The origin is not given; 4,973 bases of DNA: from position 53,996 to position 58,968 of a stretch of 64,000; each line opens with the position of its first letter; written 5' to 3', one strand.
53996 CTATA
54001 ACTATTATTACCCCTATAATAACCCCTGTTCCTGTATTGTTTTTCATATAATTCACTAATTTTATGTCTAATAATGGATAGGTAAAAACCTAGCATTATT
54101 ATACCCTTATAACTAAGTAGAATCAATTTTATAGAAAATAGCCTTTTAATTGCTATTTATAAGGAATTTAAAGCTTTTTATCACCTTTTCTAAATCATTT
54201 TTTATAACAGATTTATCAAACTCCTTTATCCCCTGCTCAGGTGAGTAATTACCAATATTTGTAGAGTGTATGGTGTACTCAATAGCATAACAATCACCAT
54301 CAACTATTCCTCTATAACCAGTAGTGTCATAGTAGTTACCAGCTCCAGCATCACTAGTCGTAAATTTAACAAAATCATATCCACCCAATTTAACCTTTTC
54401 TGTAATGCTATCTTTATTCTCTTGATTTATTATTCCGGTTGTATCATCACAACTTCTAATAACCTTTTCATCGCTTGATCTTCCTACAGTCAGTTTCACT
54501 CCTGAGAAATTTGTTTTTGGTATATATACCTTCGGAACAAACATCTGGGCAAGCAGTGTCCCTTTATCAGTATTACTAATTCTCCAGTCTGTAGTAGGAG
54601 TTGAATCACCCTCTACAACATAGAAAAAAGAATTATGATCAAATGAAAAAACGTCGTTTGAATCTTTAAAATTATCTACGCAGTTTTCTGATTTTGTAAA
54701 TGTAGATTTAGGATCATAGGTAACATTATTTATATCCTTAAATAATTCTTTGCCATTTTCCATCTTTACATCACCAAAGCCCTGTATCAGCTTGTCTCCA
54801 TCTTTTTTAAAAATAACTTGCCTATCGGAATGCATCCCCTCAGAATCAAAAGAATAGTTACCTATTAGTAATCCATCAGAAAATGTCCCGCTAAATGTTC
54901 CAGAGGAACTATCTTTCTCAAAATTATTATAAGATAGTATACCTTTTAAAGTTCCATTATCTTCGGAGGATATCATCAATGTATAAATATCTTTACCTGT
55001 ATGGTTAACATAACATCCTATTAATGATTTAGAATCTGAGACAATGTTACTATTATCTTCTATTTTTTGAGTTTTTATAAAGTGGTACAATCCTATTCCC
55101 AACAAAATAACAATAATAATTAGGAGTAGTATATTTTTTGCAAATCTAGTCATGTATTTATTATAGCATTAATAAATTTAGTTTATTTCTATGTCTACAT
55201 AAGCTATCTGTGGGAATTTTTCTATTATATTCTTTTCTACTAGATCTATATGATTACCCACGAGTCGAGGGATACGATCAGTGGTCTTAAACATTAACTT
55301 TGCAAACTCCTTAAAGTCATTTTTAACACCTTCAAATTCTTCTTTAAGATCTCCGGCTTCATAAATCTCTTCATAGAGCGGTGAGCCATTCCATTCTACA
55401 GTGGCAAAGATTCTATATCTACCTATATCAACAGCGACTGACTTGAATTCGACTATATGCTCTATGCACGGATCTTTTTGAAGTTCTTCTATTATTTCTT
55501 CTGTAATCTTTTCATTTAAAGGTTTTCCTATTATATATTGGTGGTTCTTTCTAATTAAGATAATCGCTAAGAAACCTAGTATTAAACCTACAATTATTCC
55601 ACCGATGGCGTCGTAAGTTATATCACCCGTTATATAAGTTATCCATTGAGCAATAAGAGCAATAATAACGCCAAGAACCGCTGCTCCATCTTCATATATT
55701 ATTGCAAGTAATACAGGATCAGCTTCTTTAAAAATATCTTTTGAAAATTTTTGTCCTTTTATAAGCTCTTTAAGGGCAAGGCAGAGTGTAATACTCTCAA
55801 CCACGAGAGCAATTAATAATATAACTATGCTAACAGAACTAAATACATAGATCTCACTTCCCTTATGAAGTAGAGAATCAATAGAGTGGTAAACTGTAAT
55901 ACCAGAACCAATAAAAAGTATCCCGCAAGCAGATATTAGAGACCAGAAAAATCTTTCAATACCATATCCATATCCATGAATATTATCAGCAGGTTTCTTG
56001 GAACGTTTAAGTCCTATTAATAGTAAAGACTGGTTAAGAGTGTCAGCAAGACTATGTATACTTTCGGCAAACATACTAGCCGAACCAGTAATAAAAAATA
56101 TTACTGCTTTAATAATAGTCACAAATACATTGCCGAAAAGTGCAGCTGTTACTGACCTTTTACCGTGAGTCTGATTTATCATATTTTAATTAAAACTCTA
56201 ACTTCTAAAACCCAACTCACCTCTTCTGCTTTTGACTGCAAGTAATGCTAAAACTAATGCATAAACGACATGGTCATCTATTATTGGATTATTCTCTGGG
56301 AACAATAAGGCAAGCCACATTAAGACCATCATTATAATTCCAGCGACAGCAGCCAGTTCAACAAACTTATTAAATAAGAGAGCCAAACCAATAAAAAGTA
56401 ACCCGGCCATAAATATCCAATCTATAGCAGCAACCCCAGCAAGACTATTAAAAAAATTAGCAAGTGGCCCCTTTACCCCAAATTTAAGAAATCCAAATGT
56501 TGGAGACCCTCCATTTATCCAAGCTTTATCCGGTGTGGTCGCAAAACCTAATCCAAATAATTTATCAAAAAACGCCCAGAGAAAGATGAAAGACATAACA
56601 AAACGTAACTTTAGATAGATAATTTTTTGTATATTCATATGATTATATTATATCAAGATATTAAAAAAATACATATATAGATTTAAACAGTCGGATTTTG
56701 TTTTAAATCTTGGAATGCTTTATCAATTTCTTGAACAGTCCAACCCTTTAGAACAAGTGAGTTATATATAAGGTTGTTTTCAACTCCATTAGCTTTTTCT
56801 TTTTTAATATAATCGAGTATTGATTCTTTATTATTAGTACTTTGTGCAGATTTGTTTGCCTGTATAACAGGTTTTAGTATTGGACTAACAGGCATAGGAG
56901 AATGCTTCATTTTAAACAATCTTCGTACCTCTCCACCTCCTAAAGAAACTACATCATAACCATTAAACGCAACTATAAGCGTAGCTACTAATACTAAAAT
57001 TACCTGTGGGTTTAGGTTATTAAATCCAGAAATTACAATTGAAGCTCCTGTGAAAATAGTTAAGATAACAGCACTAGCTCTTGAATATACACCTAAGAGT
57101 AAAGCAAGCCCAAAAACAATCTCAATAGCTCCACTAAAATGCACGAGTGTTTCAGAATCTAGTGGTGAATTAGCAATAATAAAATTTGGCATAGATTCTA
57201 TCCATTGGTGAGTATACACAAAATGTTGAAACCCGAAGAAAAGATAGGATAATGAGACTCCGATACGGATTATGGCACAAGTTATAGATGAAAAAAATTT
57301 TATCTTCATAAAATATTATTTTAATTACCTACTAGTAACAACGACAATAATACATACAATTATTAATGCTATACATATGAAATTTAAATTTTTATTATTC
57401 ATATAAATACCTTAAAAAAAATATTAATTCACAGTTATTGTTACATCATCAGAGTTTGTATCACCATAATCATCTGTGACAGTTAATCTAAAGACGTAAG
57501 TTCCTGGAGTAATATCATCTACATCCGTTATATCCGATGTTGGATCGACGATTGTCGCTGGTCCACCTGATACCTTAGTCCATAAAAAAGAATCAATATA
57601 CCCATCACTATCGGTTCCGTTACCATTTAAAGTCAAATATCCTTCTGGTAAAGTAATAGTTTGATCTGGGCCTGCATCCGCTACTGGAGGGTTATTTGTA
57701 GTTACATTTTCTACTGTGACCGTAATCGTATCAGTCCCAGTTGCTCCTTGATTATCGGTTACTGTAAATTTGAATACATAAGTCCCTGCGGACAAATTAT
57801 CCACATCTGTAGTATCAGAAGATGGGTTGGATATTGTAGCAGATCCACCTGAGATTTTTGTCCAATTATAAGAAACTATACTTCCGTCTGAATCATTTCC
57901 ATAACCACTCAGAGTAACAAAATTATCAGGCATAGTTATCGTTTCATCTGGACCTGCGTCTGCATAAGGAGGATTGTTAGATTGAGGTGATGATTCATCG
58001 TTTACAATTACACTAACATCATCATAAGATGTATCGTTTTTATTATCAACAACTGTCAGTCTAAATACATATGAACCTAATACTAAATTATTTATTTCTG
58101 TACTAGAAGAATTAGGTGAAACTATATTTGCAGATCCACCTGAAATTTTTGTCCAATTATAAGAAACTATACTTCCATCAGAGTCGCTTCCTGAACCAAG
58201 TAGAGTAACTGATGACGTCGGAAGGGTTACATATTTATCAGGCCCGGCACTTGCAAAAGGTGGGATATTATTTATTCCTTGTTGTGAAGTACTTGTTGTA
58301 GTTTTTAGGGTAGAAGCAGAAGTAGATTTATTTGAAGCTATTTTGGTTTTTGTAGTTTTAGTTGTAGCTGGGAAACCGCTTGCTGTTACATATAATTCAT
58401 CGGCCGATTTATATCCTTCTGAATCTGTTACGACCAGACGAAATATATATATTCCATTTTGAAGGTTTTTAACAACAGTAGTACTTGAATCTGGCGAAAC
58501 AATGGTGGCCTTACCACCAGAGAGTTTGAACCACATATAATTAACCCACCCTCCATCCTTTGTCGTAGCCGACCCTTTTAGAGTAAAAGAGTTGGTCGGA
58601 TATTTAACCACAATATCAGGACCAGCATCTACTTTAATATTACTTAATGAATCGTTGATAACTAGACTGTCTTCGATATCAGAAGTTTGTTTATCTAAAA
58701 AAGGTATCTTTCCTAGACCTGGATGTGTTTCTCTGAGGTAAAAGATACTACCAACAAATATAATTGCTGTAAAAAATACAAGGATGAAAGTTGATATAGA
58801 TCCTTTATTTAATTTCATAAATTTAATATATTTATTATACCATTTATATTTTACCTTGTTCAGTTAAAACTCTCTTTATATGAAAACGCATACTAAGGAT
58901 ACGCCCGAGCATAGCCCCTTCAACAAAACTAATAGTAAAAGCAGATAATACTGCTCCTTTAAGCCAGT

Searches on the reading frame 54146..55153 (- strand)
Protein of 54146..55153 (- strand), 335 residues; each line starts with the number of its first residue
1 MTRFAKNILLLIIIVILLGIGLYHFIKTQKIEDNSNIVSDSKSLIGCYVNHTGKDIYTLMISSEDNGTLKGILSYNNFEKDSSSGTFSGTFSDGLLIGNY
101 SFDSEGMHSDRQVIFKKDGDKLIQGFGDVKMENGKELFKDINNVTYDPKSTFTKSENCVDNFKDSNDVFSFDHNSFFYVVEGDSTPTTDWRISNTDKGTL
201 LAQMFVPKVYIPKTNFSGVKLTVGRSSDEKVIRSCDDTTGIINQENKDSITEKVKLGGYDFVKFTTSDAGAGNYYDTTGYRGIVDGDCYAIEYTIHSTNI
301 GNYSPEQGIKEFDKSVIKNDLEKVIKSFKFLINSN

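Call 43: find_encoding_contigs(protein=window:54146-55153:-, flank=10000, max_places=1)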
Protein window:54146-55153:- (335 aa): 2 contigs read that carry it; 1 place shown.
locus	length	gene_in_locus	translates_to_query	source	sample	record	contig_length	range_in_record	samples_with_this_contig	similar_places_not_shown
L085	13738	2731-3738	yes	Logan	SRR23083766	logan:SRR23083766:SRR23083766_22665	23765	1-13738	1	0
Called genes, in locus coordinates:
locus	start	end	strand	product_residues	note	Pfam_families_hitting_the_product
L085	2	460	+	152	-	?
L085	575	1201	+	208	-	PF07681:DoxX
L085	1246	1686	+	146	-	-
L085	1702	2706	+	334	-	PF01545:Cation_efflux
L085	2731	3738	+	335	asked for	-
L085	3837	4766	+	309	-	PF14321:DUF4382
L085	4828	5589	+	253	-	PF13739:PdaC (weak), PF11738:DUF3298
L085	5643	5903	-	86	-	-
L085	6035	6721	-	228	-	PF18914:DUF5666 (weak)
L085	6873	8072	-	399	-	-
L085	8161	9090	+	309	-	PF00892:EamA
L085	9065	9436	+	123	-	PF01687:Flavokinase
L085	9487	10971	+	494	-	PF03193:RsgA_GTPase (faint), PF00005:ABC_tran, PF02463:SMC_N (faint), PF13191:AAA_16 (faint), PF13476:AAA_23 (faint), PF13304:AAA_21 (weak), PF00005:ABC_tran, PF13304:AAA_21 (weak), +4 more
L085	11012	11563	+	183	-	PF04542:Sigma70_r2, PF08281:Sigma70_r4_2, PF04545:Sigma70_r4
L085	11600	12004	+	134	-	-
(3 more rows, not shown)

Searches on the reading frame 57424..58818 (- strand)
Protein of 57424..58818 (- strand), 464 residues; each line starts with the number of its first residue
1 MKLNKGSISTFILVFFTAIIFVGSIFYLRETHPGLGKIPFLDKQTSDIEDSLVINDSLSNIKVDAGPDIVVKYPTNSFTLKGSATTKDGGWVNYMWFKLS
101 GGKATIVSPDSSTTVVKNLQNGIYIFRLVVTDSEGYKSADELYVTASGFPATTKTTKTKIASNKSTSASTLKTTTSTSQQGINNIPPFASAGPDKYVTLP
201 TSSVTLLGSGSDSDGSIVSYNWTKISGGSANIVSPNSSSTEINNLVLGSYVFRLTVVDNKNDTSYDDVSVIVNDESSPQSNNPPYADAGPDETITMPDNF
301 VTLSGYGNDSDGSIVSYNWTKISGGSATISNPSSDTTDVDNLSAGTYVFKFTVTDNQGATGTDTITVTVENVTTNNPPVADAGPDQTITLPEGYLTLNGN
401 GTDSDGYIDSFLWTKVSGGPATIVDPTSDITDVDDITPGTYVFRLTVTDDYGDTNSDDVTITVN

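Call 84: search_protein_families(library=pfam, proteins=[window:57424-58818:-], max_evalue=0.00001)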
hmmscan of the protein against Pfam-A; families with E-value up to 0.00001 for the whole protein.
window:57424-58818:- (464 aa): 5 families
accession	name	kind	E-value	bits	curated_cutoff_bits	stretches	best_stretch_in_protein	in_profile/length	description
PF22352.2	K319L-like_PKD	-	4.2e-90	296.3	27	4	288-369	1-84/84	K319L-like, PKD domain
PF18911.6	PKD_4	-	8.4e-16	58.2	27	0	281-369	1-85/85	PKD domain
PF07495.19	Y_Y_Y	-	2.3e-12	47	26.6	0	213-270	3-60/65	Y_Y_Y domain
PF17963.7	Big_9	-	4.9e-09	37.4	23.6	0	281-368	1-89/89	Bacterial Ig domain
PF00801.26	PKD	-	6.7e-09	36.1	23.5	0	301-364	17-76/80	PKD domain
